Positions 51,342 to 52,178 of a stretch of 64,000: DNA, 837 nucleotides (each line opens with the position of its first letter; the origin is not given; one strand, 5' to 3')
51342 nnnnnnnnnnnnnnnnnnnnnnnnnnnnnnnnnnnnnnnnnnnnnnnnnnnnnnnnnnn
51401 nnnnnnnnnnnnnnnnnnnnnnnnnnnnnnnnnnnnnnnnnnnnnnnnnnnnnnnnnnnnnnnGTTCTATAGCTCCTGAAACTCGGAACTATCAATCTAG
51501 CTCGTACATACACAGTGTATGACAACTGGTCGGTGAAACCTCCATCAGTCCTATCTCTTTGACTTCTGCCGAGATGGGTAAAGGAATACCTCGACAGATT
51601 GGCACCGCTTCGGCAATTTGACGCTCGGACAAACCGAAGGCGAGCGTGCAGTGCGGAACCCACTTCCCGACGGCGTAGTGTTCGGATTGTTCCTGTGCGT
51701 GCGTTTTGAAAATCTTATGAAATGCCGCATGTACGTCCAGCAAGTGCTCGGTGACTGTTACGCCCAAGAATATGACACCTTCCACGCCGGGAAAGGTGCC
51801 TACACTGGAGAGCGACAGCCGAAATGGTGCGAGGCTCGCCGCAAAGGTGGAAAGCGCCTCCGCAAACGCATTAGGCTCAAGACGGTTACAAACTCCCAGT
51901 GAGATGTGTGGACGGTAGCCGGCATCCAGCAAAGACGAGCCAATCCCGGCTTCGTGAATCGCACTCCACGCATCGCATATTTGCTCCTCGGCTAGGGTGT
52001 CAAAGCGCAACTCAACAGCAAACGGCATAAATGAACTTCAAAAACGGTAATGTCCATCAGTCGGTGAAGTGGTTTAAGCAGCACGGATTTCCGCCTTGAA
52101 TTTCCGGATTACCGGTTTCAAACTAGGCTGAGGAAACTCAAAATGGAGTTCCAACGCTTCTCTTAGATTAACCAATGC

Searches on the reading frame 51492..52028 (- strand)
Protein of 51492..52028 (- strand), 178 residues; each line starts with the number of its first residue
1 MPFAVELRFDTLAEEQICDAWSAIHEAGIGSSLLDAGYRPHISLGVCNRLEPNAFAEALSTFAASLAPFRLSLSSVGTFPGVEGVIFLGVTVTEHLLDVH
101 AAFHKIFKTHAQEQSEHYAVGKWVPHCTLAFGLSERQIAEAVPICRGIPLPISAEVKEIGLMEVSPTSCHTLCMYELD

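Call 3: search_protein_families(library=pfam, proteins=[window:51492-52028:-], max_evalue=0.1)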
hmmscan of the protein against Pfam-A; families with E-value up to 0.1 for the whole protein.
window:51492-52028:- (178 aa): 2 families
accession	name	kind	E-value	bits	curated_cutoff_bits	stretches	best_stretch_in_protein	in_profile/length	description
PF13563.12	2_5_RNA_ligase2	-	1.7e-19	70.8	27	1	38-163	24-147/152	2'-5' RNA ligase superfamily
PF02834.22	LigT_PEase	-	1.4e-06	28.8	23.3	1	36-86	31-86/87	LigT like Phosphoesterase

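Call 4: search_protein_families(library=ncbifam, proteins=[window:51492-52028:-], max_evalue=0.1)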
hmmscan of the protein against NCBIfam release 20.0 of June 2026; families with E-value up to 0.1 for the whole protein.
window:51492-52028:- (178 aa): 2 families
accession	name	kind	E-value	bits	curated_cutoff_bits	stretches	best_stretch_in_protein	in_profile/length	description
NF010223.0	PRK13679.1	equivalog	1.4e-07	31.6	129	1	53-140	49-129/170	hypothetical protein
TIGR02258.1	2_5_ligase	equivalog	3.8e-06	26.9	65.7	1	57-167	59-166/180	RNA 2',3'-cyclic phosphodiesterase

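Call 5: search_protein_families(library=padloc, proteins=[window:51492-52028:-], max_evalue=0.1)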
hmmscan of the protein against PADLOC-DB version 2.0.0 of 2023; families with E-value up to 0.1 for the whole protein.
window:51492-52028:- (178 aa): 0 families

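Call 6: search_protein_families(library=phrogs, proteins=[window:51492-52028:-], max_evalue=0.1)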
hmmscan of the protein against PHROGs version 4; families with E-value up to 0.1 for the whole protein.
window:51492-52028:- (178 aa): 0 families

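Call 8: find_homologous_proteins(query=window:51492-52028:-)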
Query window:51492-52028:- (178 aa): 297 proteins with E <= 0.001 among 428 candidates; the best 120 are listed.
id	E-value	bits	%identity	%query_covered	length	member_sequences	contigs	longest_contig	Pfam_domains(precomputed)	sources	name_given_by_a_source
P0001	2.3e-108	378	93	100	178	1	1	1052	PF13563.13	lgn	-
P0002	3.1e-108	377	94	100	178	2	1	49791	PF02834.23,PF13563.13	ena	-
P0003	2.4e-106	371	91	100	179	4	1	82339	PF02834.23,PF13563.13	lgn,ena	-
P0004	1.8e-104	365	90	100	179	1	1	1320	PF13563.13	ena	-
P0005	4.6e-104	364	91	100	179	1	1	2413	PF13563.13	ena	-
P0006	4.5e-99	348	87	100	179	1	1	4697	PF13563.13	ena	-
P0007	5.8e-97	341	85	100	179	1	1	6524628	PF13563.13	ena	-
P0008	1.4e-96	340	86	99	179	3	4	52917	PF02834.23,PF13563.13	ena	-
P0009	8.3e-94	330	83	100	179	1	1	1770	PF13563.13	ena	-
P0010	5.4e-92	325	80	100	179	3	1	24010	PF13563.13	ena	-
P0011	7.9e-92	324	81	100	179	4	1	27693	PF13563.13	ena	-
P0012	1.1e-91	324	81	100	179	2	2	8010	PF13563.13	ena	-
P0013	1.3e-90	320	81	100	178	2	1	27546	PF13563.13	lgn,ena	-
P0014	3.2e-90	319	83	97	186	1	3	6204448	PF02834.23,PF13563.13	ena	-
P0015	3.9e-90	319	81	100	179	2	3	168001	PF13563.13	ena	-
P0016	5.7e-90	318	81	100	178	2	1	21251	PF13563.13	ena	-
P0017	8.5e-90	317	79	100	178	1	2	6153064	PF02834.23,PF13563.13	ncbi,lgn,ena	-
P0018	2.3e-89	316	80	99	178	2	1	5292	PF13563.13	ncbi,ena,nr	ncbi:MAG: 2'-5' RNA ligase family protein [Candidatus Poribacteria bacterium]|nr:2'-5' RNA ligase fa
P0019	3.3e-89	316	80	99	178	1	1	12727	PF13563.13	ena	-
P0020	3.3e-89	316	80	100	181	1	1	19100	PF13563.13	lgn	-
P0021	9.0e-89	314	81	100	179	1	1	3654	PF13563.13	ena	-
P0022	1.6e-88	313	81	99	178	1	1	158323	PF13563.13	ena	-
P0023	2.7e-88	313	79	99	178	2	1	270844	PF13563.13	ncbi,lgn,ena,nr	ncbi:MAG: 2'-5' RNA ligase family protein [Candidatus Poribacteria bacterium]|nr:2'-5' RNA ligase fa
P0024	3.3e-88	312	79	99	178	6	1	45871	PF02834.23,PF13563.13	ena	-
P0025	3.8e-88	312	79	99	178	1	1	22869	PF13563.13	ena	-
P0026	5.7e-88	311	78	100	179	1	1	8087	PF13563.13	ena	-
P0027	7.0e-88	311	79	99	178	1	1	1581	PF02834.23,PF13563.13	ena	-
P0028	9.7e-88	311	77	99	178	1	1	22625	PF02834.23,PF13563.13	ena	-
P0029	3.8e-87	309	77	99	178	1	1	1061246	PF13563.13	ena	-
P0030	5.4e-87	308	78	99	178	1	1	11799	PF02834.23,PF13563.13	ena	-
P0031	7.1e-87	308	78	100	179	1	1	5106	PF13563.13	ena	-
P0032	7.7e-87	308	79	99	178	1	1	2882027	PF13563.13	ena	-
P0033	1.4e-86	307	78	100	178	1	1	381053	PF13563.13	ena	-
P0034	2.1e-86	306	78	99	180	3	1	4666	PF02834.23,PF13563.13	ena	-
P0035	1.1e-85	304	79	99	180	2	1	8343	PF02834.23,PF13563.13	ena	-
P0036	3.1e-85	303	77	99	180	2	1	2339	PF02834.23,PF13563.13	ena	-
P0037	3.9e-85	302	76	99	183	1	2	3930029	PF02834.23,PF13563.13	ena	-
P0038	5.2e-85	302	77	99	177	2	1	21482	PF13563.13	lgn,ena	-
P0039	1.8e-84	300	77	99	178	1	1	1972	PF13563.13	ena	-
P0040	9.8e-84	298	74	100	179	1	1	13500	PF13563.13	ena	-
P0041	4.7e-82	292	75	99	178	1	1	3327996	PF13563.13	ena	-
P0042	4.9e-82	292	76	99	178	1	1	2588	PF13563.13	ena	-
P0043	8.6e-81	288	76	100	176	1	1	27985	PF13563.13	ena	-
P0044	3.4e-80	286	74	100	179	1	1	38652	PF13563.13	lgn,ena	-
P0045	3.3e-78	280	70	100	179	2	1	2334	PF13563.13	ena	-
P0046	5.5e-78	279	71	100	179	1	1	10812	PF13563.13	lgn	-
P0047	4.6e-76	273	69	100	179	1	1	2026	PF13563.13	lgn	-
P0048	2.1e-75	271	69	100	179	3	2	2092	PF13563.13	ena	-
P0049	4.2e-74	266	66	100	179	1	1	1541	PF13563.13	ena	-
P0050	6.7e-74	266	69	100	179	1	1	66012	PF13563.13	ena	-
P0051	1.6e-73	264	68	100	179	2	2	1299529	PF13563.13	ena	-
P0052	9.2e-73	262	82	79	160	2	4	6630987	PF13563.13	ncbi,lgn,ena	-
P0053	1.8e-72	261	66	100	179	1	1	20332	PF02834.23,PF13563.13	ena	-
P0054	1.9e-72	261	68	98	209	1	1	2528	PF13563.13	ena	-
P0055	2.5e-72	261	67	100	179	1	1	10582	PF02834.23,PF13563.13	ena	-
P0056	6.4e-72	259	66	100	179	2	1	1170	PF13563.13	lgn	-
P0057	7.9e-72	259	67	100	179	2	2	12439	PF13563.13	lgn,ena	-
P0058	1.2e-71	258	66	100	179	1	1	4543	PF02834.23,PF13563.13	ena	-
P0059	1.6e-71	258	69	97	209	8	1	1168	PF13563.13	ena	-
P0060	1.7e-71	258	66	100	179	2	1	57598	PF13563.13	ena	-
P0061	1.8e-71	258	67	99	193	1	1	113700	PF13563.13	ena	-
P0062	3.4e-71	257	65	100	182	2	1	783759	PF13563.13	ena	-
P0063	4.0e-71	257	66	100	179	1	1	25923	PF10469.16,PF13563.13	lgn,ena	-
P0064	4.0e-71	257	66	100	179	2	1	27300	PF13563.13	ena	-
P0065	8.6e-71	256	66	100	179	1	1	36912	PF13563.13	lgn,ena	-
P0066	8.8e-71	255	66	99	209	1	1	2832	PF13563.13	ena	-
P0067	1.1e-70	255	67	97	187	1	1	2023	PF13563.13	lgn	-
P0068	1.2e-70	255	66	100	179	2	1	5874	PF13563.13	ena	-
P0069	3.0e-70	254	65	99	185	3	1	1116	PF02834.23,PF13563.13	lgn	-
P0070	3.9e-70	253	64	100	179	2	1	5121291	PF13563.13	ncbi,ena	-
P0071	4.0e-70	253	63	100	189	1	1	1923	PF13563.13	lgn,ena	-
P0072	4.1e-70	253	67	97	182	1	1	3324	PF13563.13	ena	-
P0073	4.1e-70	253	66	100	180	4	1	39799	PF13563.13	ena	-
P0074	4.3e-70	253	67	97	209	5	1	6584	PF13563.13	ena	-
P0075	4.8e-70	253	65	100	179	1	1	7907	PF13563.13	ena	-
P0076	5.6e-70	253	64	99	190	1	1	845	PF02834.23,PF13563.13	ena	-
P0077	7.5e-70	252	65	100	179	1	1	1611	PF02834.23,PF13563.13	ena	-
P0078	1.0e-69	252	64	99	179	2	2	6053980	PF13563.13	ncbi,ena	-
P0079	1.1e-69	252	65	99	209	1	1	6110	PF13563.13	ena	-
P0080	1.3e-69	252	66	97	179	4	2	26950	PF02834.23,PF13563.13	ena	-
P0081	1.7e-69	251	63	99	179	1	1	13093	PF13563.13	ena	-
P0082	1.7e-69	251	66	99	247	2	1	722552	PF13563.13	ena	-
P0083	2.3e-69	251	65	100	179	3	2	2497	PF13563.13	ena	-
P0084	2.3e-69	251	63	99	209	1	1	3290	PF13563.13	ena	-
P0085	2.6e-69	251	63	99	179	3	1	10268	PF13563.13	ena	-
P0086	3.9e-69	250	67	97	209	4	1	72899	PF13563.13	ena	-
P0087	3.9e-69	250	64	99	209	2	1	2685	PF02834.23,PF13563.13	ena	-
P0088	4.9e-69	250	66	97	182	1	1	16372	PF13563.13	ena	-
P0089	5.7e-69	250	66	99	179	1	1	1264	PF02834.23,PF13563.13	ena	-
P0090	6.6e-69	249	67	97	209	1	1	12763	PF13563.13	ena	-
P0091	1.3e-68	248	66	97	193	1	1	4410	PF13563.13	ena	-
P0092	1.6e-68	248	65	100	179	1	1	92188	PF13563.13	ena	-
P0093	2.0e-68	248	66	97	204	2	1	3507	PF13563.13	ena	-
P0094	2.2e-68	248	63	99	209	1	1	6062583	PF13563.13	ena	-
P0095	2.2e-68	248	65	97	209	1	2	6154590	PF02834.23,PF13563.13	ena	-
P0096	3.1e-68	247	64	98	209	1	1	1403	PF13563.13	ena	-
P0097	3.4e-68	247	62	100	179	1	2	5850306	PF13563.13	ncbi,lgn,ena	-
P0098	3.4e-68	247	66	97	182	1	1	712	PF13563.13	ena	-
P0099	4.3e-68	247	64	100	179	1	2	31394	PF02834.23,PF13563.13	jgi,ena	-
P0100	4.9e-68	247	66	97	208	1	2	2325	PF13563.13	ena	-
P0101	5.3e-68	246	64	100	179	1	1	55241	PF13563.13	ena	-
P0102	5.8e-68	246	64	97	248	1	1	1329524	PF13563.13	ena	-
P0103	7.2e-68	246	64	100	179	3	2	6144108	PF02834.23,PF13563.13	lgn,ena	-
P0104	8.2e-68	246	64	99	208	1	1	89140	PF13563.13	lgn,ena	-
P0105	9.2e-68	246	64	99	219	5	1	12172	PF13563.13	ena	-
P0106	1.1e-67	245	65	100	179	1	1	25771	PF13563.13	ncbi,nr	ncbi:hypothetical protein C6499_22135 [Candidatus Poribacteria bacterium]|nr:MAG: hypothetical prote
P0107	1.4e-67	245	63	100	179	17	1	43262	PF13563.13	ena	-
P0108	1.5e-67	245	65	97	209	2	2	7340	PF13563.13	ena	-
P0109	1.6e-67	245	63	100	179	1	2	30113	PF13563.13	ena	-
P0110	1.8e-67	245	66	99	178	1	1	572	PF13563.13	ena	-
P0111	1.8e-67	245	62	100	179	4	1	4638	PF13563.13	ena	-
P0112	2.2e-67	244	62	99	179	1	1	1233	PF13563.13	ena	-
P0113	2.4e-67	244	62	99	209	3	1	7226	PF13563.13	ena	-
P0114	2.8e-67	244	62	100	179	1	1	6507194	PF13563.13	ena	-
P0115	3.5e-67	244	63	99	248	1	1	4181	PF13563.13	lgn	-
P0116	6.3e-67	243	62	99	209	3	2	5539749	PF02834.23,PF13563.13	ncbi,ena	-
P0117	7.6e-67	243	62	99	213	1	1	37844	PF13563.13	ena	-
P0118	7.7e-67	243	65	97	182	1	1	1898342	PF13563.13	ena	-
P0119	7.7e-67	243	63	99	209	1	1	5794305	PF13563.13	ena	-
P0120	8.2e-67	243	65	97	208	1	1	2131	PF13563.13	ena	-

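Call 11: find_encoding_contigs(protein=P0070, flank=8000, max_places=3)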
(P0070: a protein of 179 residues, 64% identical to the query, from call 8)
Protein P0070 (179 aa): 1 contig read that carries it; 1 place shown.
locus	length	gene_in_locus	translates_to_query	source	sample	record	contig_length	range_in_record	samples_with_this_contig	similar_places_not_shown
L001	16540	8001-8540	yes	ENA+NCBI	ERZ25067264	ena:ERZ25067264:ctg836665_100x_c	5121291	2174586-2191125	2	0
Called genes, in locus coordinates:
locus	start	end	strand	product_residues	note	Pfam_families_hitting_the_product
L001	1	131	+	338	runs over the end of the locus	PF01695:IstB_IS21 (weak), PF02562:PhoH, PF13604:AAA_30, PF13245:AAA_19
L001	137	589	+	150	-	PF02130:YbeY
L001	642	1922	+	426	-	PF01595:CNNM, PF00571:CBS (weak), PF03471:CorC_HlyC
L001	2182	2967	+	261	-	PF11967:RecO_N, PF02565:RecO_C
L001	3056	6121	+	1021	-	PF13620:CarboxypepD_reg, PF13715:CarbopepD_reg_2, PF07715:Plug, PF00593:TonB_dep_Rec_b-barrel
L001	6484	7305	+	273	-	-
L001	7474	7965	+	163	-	PF00583:Acetyltransf_1, PF13673:Acetyltransf_10, PF13508:Acetyltransf_7, PF08445:FR47 (weak)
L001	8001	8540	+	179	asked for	PF13563:2_5_RNA_ligase2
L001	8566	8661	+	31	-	-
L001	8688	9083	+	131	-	-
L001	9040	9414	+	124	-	PF02452:PemK_toxin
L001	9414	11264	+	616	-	PF13231:PMT_2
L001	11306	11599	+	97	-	PF09907:HigB_toxin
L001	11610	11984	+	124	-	-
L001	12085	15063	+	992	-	-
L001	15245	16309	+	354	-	PF03687:UPF0164, PF19572:PorV (faint)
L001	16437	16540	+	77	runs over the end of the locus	-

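Call 18: find_related_loci(query=A2, collection=metagenome_contigs, flank=6000)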
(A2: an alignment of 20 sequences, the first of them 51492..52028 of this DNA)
Query A2 (178 aa) in metagenome_contigs; peptide patterns used: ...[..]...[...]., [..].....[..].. (x = any residue, [..] = any of these).
49 stretches matched a pattern; 23 encode a relative of the query (tblastn E <= 1e-3); 23 distinct loci.
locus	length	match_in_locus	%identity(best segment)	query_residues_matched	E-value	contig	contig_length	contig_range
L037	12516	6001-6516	62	1-172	6e-73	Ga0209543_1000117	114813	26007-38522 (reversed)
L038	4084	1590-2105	63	1-172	3e-73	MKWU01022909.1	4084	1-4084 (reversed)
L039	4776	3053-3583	56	1-177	5e-67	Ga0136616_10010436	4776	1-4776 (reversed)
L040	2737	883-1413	55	1-177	1e-66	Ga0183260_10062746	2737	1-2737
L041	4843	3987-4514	56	1-177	8e-65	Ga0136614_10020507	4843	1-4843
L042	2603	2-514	54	7-177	3e-62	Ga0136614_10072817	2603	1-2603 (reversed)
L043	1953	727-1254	52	1-177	2e-62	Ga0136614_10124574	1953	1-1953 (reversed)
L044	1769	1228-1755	52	1-177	8e-63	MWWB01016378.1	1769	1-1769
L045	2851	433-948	55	1-172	8e-61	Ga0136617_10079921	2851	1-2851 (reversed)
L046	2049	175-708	51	1-178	2e-59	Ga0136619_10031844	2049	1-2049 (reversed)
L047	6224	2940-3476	50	1-177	4e-57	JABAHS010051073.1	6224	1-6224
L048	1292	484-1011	52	1-177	3e-59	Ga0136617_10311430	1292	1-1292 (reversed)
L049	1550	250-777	50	1-177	6e-56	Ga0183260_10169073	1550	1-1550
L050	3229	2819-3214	54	1-133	1e-44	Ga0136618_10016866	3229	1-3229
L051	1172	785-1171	50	1-129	3e-43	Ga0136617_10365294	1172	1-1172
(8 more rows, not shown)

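Call 19: search_solved_structures(query=A2, max_evalue=1, show_alignments=2)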
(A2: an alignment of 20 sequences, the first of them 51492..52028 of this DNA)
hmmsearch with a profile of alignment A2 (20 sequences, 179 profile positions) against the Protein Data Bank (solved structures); distinct sequences matched with E-value up to 1: 2.
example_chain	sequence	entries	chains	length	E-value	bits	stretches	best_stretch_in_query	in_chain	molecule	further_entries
5yl7_A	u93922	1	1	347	0.55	13.2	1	16-45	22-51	Pseudoalteromonas arctica PAMC 21717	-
2d4g_A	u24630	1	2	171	0.73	12.8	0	40-138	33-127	hypothetical protein BSU11850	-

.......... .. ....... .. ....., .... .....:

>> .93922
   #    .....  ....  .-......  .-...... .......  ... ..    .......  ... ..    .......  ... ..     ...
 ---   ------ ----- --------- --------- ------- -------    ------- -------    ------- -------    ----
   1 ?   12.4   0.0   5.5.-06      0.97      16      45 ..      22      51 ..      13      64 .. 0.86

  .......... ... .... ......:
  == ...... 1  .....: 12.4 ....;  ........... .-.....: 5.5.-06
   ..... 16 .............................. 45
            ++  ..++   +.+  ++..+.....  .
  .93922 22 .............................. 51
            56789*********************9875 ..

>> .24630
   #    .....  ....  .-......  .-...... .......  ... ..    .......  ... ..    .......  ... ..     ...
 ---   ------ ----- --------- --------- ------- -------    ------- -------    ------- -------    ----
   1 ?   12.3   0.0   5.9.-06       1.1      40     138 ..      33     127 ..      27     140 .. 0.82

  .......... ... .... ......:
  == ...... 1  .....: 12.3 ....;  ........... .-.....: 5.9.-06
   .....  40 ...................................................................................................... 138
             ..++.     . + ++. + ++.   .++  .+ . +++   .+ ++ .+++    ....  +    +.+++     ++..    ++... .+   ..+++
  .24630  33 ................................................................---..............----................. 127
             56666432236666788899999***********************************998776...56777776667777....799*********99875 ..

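Call 33: predict_structure(alignment_id=A2)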
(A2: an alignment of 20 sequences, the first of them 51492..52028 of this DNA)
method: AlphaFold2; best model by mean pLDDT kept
length: 178 residues; sequences in the alignment: 20
mean_pLDDT: 43.1   pTM: 0.37
mean pLDDT of the five models: 43.1, 40.0, 39.2, 37.2, 36.0
residues with pLDDT >= 90: 0; 70-90: 0; 50-70: 39; < 50: 139
segments of 3 or more residues with pLDDT < 50: 1-50, 66-133, 147-158, 164-166
pLDDT, mean of each block of 10 residues (from residue 1): 37 47 39 35 38 53 46 38 35 40 45 35 35 52 50 46 51 56
secondary structure, 60 per line:
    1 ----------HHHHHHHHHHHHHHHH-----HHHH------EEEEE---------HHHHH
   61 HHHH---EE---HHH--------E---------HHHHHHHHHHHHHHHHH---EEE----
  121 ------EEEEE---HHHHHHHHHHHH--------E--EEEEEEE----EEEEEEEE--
elements in order: H11-26 H32-35 E42-46 H56-64 H94-110 E114-116 E127-131 H135-146 E158-164 E169-176

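Call 41: find_encoding_contigs(protein=P0078, flank=7000, max_places=2)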
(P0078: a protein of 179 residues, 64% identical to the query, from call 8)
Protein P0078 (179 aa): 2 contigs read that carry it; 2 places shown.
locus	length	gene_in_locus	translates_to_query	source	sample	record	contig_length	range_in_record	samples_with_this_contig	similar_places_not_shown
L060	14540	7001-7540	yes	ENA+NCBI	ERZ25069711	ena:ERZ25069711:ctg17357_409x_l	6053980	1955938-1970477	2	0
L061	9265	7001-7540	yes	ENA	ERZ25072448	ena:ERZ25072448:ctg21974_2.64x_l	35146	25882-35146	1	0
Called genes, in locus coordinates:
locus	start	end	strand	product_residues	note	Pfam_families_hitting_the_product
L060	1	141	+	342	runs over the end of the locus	PF01695:IstB_IS21 (weak), PF02562:PhoH, PF13245:AAA_19, PF13604:AAA_30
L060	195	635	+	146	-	PF02130:YbeY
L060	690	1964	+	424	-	PF01595:CNNM, PF00571:CBS (weak), PF03471:CorC_HlyC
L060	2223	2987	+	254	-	PF11967:RecO_N, PF02565:RecO_C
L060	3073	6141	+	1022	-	PF13620:CarboxypepD_reg, PF13715:CarbopepD_reg_2, PF07715:Plug, PF00593:TonB_dep_Rec_b-barrel, PF25183:OMP_b-brl_4 (faint)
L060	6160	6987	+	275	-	-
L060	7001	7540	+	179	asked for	PF13563:2_5_RNA_ligase2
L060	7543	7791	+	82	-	-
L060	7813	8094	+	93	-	-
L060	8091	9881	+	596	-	PF02516:STT3, PF13231:PMT_2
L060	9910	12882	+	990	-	-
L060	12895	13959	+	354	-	PF03687:UPF0164 (weak)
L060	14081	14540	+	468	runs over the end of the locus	PF00884:Sulfatase, PF01663:Phosphodiest (faint), PF16347:SGSH_C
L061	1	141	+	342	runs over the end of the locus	PF01695:IstB_IS21 (weak), PF02562:PhoH, PF13245:AAA_19, PF13604:AAA_30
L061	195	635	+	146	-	PF02130:YbeY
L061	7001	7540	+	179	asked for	PF13563:2_5_RNA_ligase2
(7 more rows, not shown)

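Call 42: find_encoding_contigs(protein=P0094, flank=7000, max_places=2)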
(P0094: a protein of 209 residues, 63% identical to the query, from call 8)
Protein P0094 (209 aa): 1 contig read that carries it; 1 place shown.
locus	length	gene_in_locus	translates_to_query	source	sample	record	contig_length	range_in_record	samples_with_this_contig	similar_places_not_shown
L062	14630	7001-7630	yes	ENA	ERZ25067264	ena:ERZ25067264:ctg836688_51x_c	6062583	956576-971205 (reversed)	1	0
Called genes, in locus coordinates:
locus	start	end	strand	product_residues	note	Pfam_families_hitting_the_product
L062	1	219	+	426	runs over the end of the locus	PF01595:CNNM, PF00571:CBS (weak), PF03471:CorC_HlyC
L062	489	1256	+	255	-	PF11967:RecO_N, PF02565:RecO_C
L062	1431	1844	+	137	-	-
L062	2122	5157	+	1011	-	PF13620:CarboxypepD_reg, PF13715:CarbopepD_reg_2, PF07715:Plug, PF00593:TonB_dep_Rec_b-barrel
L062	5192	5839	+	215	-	-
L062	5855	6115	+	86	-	-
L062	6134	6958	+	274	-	-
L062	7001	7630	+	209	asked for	PF13563:2_5_RNA_ligase2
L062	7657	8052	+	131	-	-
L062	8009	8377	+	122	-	PF02452:PemK_toxin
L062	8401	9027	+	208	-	-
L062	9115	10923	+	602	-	PF02516:STT3, PF13231:PMT_2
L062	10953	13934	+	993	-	-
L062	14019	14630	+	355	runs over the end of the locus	PF03687:UPF0164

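Call 43: find_encoding_contigs(protein=P0114, flank=7000, max_places=2)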
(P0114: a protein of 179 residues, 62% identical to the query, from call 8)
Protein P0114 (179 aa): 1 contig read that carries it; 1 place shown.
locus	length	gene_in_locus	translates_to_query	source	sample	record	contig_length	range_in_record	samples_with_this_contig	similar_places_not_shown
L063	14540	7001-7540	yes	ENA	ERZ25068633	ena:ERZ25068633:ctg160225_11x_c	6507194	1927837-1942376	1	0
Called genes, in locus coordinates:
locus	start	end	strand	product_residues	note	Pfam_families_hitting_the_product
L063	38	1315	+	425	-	PF01595:CNNM, PF00571:CBS (weak), PF03471:CorC_HlyC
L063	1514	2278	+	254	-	PF11967:RecO_N, PF02565:RecO_C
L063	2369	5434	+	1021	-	PF13620:CarboxypepD_reg, PF13715:CarbopepD_reg_2, PF07715:Plug, PF00593:TonB_dep_Rec_b-barrel, PF14905:OMP_b-brl_3 (weak), PF25183:OMP_b-brl_4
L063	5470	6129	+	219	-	-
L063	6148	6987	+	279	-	-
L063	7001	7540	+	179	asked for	PF13563:2_5_RNA_ligase2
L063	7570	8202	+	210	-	-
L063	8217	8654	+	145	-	-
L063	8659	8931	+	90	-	PF04365:BrnT_toxin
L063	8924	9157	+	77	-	-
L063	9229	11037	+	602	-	PF02516:STT3, PF13231:PMT_2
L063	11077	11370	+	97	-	PF09907:HigB_toxin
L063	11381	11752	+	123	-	-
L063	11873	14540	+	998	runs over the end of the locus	-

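Call 44: find_encoding_contigs(protein=P0116, flank=7000, max_places=2)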
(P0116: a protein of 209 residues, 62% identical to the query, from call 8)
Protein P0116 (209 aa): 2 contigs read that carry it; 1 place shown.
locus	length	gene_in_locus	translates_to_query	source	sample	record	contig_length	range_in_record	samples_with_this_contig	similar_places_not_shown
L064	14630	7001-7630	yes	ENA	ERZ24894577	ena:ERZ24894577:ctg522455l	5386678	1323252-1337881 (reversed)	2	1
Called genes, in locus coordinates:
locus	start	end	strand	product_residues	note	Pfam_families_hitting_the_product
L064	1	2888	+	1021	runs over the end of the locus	PF13620:CarboxypepD_reg, PF13715:CarbopepD_reg_2, PF07715:Plug, PF00593:TonB_dep_Rec_b-barrel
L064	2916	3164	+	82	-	-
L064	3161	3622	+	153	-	-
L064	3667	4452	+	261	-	-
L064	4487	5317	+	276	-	-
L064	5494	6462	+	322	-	-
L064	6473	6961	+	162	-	PF00583:Acetyltransf_1, PF13673:Acetyltransf_10, PF13508:Acetyltransf_7, PF08445:FR47 (weak)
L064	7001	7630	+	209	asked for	PF13563:2_5_RNA_ligase2, PF02834:LigT_PEase (faint)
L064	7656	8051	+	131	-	-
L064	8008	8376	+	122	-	PF02452:PemK_toxin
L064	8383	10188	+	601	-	PF13231:PMT_2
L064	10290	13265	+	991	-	-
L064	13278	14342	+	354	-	PF03687:UPF0164, PF19572:PorV (faint)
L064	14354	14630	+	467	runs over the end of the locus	PF00884:Sulfatase, PF01663:Phosphodiest, PF16347:SGSH_C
